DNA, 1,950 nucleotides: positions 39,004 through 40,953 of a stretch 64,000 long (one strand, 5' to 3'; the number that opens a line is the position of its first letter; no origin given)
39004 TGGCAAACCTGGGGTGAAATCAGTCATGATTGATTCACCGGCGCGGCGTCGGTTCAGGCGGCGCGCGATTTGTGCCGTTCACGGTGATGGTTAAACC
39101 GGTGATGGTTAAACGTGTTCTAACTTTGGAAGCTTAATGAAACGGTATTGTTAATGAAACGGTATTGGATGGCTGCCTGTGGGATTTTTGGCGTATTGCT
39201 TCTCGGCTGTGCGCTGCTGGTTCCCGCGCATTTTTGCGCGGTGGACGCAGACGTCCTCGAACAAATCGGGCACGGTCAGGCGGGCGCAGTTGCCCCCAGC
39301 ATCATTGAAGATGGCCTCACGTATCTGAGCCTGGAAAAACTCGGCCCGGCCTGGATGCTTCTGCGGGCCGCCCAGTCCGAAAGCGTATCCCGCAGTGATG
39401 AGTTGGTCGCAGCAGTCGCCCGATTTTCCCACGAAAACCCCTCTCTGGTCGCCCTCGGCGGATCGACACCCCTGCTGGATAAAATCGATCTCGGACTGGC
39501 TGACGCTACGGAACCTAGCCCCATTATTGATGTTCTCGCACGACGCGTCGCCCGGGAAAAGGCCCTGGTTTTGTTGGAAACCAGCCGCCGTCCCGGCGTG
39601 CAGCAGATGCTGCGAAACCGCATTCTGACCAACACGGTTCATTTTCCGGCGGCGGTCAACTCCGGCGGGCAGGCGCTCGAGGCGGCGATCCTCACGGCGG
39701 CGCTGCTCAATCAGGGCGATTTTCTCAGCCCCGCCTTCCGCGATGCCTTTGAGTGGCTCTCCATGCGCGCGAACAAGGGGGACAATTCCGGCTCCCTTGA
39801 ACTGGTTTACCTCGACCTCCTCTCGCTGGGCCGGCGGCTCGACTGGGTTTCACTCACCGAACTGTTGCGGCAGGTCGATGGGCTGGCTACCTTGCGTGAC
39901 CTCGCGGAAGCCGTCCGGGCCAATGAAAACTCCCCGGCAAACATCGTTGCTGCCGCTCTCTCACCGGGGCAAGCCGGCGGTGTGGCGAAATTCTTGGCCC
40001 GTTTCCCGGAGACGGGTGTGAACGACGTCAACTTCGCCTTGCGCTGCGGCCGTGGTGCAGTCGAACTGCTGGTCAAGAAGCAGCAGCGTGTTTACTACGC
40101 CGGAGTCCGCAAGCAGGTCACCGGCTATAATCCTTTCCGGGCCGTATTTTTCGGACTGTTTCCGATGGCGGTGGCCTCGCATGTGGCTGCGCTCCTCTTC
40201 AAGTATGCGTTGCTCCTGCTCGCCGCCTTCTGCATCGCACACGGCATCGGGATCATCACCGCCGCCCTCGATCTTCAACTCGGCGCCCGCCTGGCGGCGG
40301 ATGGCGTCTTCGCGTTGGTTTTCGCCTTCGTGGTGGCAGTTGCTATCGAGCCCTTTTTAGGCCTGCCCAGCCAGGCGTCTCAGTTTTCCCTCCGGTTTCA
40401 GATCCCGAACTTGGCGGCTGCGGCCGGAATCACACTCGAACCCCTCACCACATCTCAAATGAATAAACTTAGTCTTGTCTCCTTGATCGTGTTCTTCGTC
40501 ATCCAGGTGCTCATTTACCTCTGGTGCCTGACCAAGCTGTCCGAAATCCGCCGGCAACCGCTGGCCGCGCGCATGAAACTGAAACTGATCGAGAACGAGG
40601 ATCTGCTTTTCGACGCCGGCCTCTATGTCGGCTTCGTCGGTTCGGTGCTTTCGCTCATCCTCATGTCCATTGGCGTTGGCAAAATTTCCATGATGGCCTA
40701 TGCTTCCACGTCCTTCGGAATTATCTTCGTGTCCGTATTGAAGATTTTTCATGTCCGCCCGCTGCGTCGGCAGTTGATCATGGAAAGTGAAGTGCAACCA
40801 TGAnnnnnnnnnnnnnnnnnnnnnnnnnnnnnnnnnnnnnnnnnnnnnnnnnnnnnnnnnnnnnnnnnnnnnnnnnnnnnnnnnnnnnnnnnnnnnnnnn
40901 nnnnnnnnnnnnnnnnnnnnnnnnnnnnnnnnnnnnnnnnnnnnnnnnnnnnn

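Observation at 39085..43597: Candidate unconventional ion-driven envelope machine: MotA/ExbB/TolQ-like membrane protein coupled to a TM-Asp coiled-coil partner, followed by a beta-propeller (Tol-like layout)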

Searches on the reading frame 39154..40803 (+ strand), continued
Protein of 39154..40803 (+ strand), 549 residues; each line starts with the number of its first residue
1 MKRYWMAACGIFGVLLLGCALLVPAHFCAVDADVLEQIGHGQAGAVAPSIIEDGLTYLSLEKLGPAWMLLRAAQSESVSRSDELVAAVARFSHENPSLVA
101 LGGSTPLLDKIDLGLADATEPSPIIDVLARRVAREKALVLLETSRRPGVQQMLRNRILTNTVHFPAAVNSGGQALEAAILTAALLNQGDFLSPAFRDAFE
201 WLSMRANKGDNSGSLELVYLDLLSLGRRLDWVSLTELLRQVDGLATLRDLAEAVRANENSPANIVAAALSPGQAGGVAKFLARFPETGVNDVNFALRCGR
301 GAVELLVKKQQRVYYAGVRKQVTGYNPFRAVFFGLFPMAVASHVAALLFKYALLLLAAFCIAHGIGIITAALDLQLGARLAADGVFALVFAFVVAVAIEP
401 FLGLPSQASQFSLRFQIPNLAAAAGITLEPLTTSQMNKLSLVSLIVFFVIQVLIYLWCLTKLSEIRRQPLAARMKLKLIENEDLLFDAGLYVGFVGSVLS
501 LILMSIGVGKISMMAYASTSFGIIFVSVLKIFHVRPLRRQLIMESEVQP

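Call 67: search_protein_families(library=pfam, alignment_id=A1, max_evalue=10)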
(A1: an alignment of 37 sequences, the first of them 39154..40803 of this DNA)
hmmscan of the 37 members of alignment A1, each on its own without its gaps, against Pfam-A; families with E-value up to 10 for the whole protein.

A. member 1, window:39154-40803:+ (549 aa): 1 family
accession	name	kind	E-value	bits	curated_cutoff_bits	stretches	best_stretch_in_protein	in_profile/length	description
PF17591.7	UL41A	-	0.41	11.2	29.7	1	498-536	11-49/78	Herpesvirus UL41A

B. families by the number of members that match (of 37 scanned): 22 families
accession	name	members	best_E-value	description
PF17591.7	UL41A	11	0.0068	Herpesvirus UL41A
PF22150.1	Tt1218-like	4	0.032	Type IV pilin Tt1218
PF15819.10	Fibin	2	0.032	Fin bud initiation factor homologue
PF13273.12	DUF4064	1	0.003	Protein of unknown function (DUF4064)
PF06610.18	AlaE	1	0.01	L-alanine exporter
PF20722.2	DUF6830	1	0.016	Domain of unknown function (DUF6830)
PF07445.17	PriC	1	0.026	Primosomal replication protein priC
PF13906.12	AA_permease_C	1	0.032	C-terminus of AA_permease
PF20022.4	VMAP-M19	1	0.1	vWA-MoxR associated protein middle region 19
PF04689.18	S1FA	1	0.11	DNA binding protein S1FA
PF20721.2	C19orf12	1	0.11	C19orf12-like protein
PF24035.1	DUF7344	1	0.14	Domain of unknown function (DUF7344)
PF17410.7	Stevor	1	0.58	Subtelomeric Variable Open Reading frame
PF09990.14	DUF2231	1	0.63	Predicted membrane protein (DUF2231)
PF19845.4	DUF6320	1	0.99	Family of unknown function (DUF6320)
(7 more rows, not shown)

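Call 74: search_protein_families(library=padloc, alignment_id=A1, max_evalue=10)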
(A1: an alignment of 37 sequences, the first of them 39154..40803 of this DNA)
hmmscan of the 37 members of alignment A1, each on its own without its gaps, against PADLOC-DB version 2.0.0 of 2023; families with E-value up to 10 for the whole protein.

A. member 1, window:39154-40803:+ (549 aa): 0 families

B. families by the number of members that match (of 37 scanned): 0 families

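Call 75: search_protein_families(library=ncbifam, alignment_id=A1, max_evalue=10)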
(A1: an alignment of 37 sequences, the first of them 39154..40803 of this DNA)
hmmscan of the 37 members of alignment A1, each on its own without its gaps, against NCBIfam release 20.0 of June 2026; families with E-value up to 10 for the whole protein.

A. member 1, window:39154-40803:+ (549 aa): 0 families

B. families by the number of members that match (of 37 scanned): 16 families
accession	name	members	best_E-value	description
TIGR03219.1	salicylate_mono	2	0.078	salicylate 1-monooxygenase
NF038359.1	blaPRC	1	0.0083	PRC family class C beta-lactamase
TIGR00353.1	nrfE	1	0.014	heme lyase CcmF/NrfE family subunit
TIGR01583.1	formate-DH-gamm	1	0.014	formate dehydrogenase subunit gamma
NF000519.2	blaPDC_var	1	0.041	PDC variant family class C beta-lactamase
NF000422.6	blaPDC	1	0.055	PDC family class C beta-lactamase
TIGR01218.1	Gpos_tandem_5TM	1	0.064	tandem five-TM protein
NF043039.1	HgcAB_like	1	0.081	HgcAB-like fusion protein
NF002567.0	PRK02201.1-2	1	0.1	membrane protein insertase YidC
NF033467.0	blaAQU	1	0.11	AQU family class C beta-lactamase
NF007849.0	PRK10558.1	1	0.19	2-dehydro-3-deoxyglucarate aldolase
NF006458.0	PRK08840.1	1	0.19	replicative DNA helicase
TIGR03239.1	GarL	1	0.21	2-dehydro-3-deoxyglucarate aldolase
TIGR04409.1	LptC_YrbK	1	0.25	LPS export ABC transporter periplasmic protein LptC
NF009117.0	PRK12468.1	1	3.5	flagellar biosynthesis protein FlhB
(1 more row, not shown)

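Call 85: list_cluster_members(proteins=[P0001, P0121])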
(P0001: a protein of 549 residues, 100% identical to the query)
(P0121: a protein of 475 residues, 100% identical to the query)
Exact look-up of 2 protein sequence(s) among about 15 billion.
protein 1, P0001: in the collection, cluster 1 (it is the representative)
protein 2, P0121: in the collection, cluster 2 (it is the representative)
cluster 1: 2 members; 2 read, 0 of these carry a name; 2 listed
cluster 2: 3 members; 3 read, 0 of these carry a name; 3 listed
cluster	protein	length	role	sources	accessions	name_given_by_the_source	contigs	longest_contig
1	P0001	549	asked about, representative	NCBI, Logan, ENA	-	-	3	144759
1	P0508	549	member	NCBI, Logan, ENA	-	-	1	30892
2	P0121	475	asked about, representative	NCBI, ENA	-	-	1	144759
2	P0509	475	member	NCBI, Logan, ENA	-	-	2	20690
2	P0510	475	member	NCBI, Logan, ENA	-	-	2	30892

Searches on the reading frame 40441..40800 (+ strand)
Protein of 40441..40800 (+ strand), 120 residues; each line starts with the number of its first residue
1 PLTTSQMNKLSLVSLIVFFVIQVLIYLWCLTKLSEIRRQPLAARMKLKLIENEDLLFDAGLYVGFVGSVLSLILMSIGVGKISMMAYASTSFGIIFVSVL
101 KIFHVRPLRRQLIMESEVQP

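Call 20: search_solved_structures(query=A3, max_evalue=10, show_alignments=5)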
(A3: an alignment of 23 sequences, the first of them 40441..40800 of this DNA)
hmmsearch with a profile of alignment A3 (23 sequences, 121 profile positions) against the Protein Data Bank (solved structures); distinct sequences matched with E-value up to 10: 0.

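Call 30: search_protein_representatives(alignment_id=A3)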
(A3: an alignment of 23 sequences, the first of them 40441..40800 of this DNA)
Query: 23 sequences, 121 profile positions. Proteins with E-value up to 0.001 (for the whole library): 509; up to 1e-10: 425; up to 1e-30: 261. The best 150 are listed.
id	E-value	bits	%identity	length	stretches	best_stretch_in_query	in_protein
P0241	1.4e-55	202.9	-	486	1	3-120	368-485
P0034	1.8e-54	199.3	-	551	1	2-120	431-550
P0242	4.2e-54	198.1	-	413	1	4-119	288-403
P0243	6.3e-54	197.5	-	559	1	3-119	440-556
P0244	6.5e-54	197.5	-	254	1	3-120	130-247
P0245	6.9e-54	197.4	-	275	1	5-120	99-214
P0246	1.6e-53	196.2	-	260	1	3-119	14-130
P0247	2.2e-53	195.8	-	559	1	3-120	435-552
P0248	2.7e-53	195.5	-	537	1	3-119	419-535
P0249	5.3e-53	194.6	-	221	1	2-119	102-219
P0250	5.4e-53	194.5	-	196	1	3-119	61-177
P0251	5.8e-53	194.4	-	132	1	7-120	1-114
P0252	4.5e-52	191.5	-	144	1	7-120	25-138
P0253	5.1e-52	191.4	-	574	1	3-119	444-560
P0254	7.3e-52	190.9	-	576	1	3-119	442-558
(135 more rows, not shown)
